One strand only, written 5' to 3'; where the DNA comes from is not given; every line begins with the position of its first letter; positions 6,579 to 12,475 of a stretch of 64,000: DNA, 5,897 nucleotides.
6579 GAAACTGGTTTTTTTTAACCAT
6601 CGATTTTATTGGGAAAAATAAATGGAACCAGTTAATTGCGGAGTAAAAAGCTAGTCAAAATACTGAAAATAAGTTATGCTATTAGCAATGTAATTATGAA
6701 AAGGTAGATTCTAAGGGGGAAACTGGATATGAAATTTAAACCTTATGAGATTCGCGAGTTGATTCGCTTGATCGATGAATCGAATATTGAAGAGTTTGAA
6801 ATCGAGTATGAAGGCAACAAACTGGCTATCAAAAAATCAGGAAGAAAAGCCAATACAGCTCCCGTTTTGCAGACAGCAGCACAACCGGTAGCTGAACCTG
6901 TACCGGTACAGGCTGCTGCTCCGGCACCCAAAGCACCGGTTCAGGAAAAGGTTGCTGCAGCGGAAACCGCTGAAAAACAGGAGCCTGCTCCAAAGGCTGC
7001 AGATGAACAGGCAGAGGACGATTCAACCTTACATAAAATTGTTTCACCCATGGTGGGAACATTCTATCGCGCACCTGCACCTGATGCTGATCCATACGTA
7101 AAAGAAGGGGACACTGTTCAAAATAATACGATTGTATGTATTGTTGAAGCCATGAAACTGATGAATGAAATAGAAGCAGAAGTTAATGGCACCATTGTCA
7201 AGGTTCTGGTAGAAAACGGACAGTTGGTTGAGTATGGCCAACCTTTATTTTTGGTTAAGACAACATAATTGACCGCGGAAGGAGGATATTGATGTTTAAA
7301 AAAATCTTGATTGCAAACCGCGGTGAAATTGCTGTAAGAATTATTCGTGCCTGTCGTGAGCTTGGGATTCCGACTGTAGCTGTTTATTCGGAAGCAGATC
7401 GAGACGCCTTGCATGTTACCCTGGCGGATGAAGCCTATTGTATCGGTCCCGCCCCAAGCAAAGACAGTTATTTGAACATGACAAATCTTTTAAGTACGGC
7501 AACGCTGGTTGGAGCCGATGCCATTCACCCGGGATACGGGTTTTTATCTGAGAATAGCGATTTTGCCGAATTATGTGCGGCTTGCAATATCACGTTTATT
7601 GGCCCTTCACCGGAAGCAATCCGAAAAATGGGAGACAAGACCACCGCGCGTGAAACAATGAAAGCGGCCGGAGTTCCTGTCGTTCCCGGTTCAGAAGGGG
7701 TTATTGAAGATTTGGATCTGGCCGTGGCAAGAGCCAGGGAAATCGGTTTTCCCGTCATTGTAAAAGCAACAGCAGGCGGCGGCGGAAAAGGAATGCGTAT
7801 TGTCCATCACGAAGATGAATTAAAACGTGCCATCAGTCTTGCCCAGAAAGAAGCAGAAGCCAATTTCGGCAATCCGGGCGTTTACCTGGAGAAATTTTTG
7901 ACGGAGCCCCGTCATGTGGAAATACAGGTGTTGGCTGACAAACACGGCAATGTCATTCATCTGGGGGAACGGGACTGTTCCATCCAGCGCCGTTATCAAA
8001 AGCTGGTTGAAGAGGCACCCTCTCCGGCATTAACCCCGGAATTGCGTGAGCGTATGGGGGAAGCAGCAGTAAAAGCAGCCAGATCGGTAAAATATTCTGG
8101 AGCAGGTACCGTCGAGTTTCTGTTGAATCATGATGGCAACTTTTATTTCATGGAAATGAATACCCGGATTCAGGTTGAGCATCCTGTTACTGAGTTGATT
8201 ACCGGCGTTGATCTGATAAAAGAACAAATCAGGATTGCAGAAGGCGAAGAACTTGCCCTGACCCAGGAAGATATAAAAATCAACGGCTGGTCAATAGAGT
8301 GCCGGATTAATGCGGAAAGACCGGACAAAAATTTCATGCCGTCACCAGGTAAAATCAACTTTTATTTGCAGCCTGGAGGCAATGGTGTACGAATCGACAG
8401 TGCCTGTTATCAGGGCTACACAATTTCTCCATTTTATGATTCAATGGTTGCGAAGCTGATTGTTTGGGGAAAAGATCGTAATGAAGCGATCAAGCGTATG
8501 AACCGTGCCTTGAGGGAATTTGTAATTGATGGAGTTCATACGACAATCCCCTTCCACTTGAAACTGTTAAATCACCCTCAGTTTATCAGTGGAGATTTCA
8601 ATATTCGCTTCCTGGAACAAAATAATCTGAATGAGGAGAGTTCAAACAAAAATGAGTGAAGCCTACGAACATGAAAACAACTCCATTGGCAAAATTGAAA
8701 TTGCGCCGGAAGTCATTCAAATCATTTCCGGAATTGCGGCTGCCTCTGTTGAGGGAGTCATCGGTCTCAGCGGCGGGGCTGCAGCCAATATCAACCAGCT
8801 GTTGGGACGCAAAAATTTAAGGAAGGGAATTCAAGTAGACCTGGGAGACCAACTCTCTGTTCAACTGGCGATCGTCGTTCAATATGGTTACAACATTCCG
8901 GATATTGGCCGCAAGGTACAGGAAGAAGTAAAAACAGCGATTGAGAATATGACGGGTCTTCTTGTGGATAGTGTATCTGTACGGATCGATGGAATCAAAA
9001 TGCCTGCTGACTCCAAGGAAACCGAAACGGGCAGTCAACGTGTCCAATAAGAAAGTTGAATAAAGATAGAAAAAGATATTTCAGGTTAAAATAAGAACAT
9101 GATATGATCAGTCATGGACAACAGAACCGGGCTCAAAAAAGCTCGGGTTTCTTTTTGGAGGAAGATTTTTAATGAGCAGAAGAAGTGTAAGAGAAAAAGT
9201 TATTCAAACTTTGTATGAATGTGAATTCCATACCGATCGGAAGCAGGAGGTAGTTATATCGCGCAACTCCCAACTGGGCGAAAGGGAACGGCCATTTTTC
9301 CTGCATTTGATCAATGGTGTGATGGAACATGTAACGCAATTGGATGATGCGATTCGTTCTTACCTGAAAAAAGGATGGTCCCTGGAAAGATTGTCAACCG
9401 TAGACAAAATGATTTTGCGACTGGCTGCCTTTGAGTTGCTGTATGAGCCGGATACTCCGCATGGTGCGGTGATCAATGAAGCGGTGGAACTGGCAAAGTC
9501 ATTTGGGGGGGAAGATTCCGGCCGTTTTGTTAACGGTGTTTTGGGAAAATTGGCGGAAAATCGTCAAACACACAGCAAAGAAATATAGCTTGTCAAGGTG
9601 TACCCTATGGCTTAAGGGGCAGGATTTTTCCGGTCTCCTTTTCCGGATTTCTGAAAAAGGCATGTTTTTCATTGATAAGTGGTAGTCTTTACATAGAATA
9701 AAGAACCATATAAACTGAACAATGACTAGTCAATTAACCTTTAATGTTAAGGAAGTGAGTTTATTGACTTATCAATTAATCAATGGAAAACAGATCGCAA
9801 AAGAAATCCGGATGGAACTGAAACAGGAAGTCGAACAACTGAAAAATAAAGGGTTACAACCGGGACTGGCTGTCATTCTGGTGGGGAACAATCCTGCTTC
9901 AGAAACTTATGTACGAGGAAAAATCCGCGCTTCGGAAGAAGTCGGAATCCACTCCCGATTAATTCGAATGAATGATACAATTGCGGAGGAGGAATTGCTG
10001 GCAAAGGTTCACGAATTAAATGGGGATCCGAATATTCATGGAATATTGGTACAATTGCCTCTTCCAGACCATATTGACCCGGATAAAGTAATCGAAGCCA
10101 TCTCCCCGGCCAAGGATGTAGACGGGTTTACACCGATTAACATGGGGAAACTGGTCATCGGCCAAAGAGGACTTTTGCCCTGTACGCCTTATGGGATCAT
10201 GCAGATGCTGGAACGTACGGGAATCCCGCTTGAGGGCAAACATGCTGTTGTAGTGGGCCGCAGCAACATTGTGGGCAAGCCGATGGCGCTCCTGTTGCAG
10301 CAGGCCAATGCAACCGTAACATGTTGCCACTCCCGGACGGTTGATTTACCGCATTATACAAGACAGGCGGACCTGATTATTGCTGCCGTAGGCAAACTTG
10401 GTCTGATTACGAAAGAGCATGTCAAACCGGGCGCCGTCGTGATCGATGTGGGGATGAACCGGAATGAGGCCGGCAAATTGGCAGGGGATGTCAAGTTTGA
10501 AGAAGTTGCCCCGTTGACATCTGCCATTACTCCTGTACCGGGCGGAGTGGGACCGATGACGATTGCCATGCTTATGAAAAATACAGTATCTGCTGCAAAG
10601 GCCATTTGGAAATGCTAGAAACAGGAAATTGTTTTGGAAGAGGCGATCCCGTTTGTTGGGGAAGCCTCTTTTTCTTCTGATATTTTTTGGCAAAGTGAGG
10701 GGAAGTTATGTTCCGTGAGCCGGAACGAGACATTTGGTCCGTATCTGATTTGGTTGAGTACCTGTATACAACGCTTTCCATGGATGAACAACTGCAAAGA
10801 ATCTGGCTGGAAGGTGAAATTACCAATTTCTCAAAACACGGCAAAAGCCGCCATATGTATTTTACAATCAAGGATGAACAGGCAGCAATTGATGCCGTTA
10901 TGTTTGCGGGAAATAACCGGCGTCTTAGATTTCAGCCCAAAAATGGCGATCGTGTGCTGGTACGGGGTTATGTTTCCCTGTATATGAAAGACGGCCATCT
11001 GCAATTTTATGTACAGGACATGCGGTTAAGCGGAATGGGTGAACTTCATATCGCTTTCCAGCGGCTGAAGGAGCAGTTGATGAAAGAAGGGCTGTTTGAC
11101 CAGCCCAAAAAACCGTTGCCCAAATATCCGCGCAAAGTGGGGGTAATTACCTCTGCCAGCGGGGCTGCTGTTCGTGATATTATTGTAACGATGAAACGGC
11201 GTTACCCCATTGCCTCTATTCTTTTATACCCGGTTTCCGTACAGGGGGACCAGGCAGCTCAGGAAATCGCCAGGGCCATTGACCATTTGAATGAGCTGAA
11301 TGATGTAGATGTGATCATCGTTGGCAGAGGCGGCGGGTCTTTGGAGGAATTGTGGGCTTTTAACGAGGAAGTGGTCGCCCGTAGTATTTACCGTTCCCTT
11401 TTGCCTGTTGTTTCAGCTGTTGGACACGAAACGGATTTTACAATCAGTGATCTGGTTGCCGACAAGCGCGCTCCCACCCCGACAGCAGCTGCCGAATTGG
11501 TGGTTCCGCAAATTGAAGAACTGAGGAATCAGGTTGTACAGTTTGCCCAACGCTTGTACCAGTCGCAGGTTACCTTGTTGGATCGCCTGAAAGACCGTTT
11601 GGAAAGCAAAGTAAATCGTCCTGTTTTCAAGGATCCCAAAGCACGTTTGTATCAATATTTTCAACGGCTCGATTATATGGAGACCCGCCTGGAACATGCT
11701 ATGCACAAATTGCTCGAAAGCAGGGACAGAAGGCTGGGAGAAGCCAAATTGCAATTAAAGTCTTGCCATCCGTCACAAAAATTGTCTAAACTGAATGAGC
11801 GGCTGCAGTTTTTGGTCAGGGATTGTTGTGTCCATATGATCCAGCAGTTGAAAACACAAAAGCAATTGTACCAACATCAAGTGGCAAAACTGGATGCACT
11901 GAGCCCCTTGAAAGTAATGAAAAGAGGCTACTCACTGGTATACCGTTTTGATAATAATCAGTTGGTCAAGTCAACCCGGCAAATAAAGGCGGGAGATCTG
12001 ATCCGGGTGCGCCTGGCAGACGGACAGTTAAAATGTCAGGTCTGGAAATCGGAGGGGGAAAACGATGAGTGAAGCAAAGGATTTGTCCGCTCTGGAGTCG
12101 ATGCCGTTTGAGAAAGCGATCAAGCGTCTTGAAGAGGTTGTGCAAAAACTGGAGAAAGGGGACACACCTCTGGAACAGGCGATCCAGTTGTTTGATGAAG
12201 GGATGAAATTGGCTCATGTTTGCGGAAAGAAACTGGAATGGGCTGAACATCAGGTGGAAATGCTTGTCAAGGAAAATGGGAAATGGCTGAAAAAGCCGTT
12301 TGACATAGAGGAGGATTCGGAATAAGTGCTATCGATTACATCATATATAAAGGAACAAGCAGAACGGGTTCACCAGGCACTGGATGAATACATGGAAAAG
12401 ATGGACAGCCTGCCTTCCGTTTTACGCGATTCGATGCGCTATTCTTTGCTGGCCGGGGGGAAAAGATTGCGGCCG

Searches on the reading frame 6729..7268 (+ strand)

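Call 27: search_protein_families(library=ncbifam, proteins=[window:6729-7268:+], max_evalue=0.00001)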
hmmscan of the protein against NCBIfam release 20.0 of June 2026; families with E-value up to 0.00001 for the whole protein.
window:6729-7268:+ (179 aa): 13 families
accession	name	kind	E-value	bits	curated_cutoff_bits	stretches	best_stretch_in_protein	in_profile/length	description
TIGR00531.1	BCCP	equivalog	8.9e-56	188.7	115.2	2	57-177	37-155/156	acetyl-CoA carboxylase biotin carboxyl carrier protein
NF005457.0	PRK07051.1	equivalog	6.6e-26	90.3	87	1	101-176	3-78/80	acetyl-CoA carboxylase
NF006761.0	PRK09282.1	domain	1.6e-23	83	402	1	17-177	461-590/591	pyruvate carboxylase subunit B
NF005117.0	PRK06549.1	equivalog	5.5e-14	52.9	159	1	61-174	24-127/130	acetyl-CoA carboxylase biotin carboxyl carrier protein subunit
NF004173.0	PRK05641.1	equivalog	5.2e-12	46.6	199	1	16-174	18-150/153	putative acetyl-CoA carboxylase biotin carboxyl carrier protein subunit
NF010643.0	PRK14040.1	subfamily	1.2e-11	43.8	892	1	72-175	496-593/595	oxaloacetate decarboxylase subunit alpha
TIGR02712.1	urea_carbox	equivalog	2.5e-11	42.1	1303.85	1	10-176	1050-1200/1201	urea carboxylase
TIGR01108.1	oadA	equivalog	5e-09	35.2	756.5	1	72-171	489-580/582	sodium-extruding oxaloacetate decarboxylase subunit alpha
NF009554.0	PRK12999.1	equivalog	1e-08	33.5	965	1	87-174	1063-1143/1147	pyruvate carboxylase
NF006079.0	PRK08225.1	equivalog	3.3e-08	33.4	95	1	123-173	16-66/70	acetyl-CoA carboxylase biotin carboxyl carrier protein subunit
NF004547.1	PRK05889.1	equivalog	2.4e-07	30.8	75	1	124-172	18-66/71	biotin/lipoyl-binding carrier protein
TIGR01348.1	PDHac_trf_long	equivalog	2e-06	26.7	552.1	1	42-174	88-226/587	dihydrolipoyllysine-residue acetyltransferase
NF004309.0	PRK05704.1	equivalog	9.4e-06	25.2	449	0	123-176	23-76/408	2-oxoglutarate dehydrogenase complex dihydrolipoyllysine-residue succinyltransferase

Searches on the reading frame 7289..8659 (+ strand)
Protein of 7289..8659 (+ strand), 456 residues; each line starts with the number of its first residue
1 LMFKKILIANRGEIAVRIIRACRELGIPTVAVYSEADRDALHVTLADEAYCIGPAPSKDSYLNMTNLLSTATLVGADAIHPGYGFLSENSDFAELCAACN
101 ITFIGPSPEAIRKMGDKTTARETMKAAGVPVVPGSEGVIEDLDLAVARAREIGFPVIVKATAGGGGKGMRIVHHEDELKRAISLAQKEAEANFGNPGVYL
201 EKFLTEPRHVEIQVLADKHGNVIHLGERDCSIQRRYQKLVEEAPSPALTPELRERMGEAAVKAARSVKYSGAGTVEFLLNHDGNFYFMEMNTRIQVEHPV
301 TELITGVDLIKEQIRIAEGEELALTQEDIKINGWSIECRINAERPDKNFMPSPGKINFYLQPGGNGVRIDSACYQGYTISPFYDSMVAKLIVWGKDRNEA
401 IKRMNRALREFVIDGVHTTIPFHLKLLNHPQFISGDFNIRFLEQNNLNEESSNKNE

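Call 4: search_protein_families(library=pfam, proteins=[window:7289-8659:+])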
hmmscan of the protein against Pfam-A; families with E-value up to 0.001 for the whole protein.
window:7289-8659:+ (456 aa): 7 families
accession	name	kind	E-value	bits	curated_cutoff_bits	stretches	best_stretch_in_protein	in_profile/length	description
PF02786.22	CPSase_L_D2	-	2.9e-85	285.5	19.8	1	116-323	1-209/211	Carbamoyl-phosphate synthase L chain, ATP binding domain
PF00289.28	Biotin_carb_N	-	3.1e-49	166.5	25.5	1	2-111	1-110/110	Biotin carboxylase, N-terminal domain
PF02785.25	Biotin_carb_C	-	1.5e-44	151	32.4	1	337-444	1-108/108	Biotin carboxylase C-terminal domain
PF07478.18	Dala_Dala_lig_C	-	5.4e-14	52.6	24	1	146-292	29-174/204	D-ala D-ala ligase C-terminus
PF02222.28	ATP-grasp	-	2.1e-09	37.7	27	1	138-293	15-162/179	ATP-grasp domain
PF02655.19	ATP-grasp_3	-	2.4e-05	24.9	23.2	1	115-295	2-158/160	ATP-grasp domain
PF08443.16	RimK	-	0.00022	21.3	21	0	151-312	38-183/188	RimK-like ATP-grasp domain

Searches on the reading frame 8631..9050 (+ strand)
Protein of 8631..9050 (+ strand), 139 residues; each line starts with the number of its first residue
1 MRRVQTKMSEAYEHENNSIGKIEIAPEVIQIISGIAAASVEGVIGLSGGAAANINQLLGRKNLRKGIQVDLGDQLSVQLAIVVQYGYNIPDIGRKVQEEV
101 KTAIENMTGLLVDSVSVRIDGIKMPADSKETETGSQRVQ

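Call 4: search_protein_families(library=pfam, proteins=[window:8631-9050:+])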
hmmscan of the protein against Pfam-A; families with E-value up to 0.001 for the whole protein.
window:8631-9050:+ (139 aa): 1 family
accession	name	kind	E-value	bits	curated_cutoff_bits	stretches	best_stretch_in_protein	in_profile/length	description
PF03780.18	Asp23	-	1.4e-31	109.5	28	1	20-123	3-108/108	Asp23 family, cell envelope-related function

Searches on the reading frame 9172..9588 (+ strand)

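Call 4: search_protein_families(library=pfam, proteins=[window:9172-9588:+])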
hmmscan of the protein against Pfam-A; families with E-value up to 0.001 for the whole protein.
window:9172-9588:+ (138 aa): 1 family
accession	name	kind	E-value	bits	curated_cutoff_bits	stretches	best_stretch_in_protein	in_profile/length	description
PF01029.23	NusB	-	8.6e-35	120.5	23.1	1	5-128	2-132/133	NusB family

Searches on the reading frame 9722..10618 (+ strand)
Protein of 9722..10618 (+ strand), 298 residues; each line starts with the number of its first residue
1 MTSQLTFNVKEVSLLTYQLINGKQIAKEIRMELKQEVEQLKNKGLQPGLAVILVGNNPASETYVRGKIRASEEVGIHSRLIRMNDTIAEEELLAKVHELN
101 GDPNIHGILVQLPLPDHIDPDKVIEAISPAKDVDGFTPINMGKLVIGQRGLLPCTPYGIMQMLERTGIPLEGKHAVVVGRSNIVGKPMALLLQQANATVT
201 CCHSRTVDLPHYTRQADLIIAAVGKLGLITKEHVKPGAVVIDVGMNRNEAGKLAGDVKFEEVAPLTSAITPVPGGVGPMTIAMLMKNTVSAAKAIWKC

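Call 4: search_protein_families(library=pfam, proteins=[window:9722-10618:+])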
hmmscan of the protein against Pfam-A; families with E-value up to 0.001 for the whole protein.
window:9722-10618:+ (298 aa): 2 families
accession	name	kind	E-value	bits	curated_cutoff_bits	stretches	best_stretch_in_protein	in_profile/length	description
PF02882.25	THF_DHG_CYH_C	-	1.9e-72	242.3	27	1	138-293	2-157/160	Tetrahydrofolate dehydrogenase/cyclohydrolase, NAD(P)-binding domain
PF00763.28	THF_DHG_CYH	-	8.2e-46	155.5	32.8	1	20-134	1-115/115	Tetrahydrofolate dehydrogenase/cyclohydrolase, catalytic domain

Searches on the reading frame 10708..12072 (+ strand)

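Call 4: search_protein_families(library=pfam, proteins=[window:10708-12072:+])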
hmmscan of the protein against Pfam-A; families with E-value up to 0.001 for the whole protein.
window:10708-12072:+ (454 aa): 3 families
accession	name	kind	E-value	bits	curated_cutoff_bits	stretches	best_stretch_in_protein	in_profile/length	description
PF02601.20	Exonuc_VII_L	-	1.9e-107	359.9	35.9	1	132-444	5-315/315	Exonuclease VII, large subunit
PF13742.12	tRNA_anti_2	-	1.9e-29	102.2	27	1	10-106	1-95/95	OB-fold nucleic acid binding domain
PF01336.31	tRNA_anti-codon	-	5.1e-14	52.4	27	1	32-107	1-74/75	OB-fold nucleic acid binding domain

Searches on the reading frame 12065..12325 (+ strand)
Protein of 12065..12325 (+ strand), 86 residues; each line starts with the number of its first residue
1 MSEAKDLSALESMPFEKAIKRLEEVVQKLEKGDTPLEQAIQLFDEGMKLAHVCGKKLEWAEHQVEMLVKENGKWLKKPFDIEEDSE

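Call 4: search_protein_families(library=pfam, proteins=[window:12065-12325:+])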
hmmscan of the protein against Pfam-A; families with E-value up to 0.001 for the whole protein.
window:12065-12325:+ (86 aa): 1 family
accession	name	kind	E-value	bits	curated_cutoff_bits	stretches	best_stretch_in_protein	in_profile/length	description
PF02609.21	Exonuc_VII_S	-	1.2e-19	70.5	24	1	15-65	1-51/52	Exonuclease VII small subunit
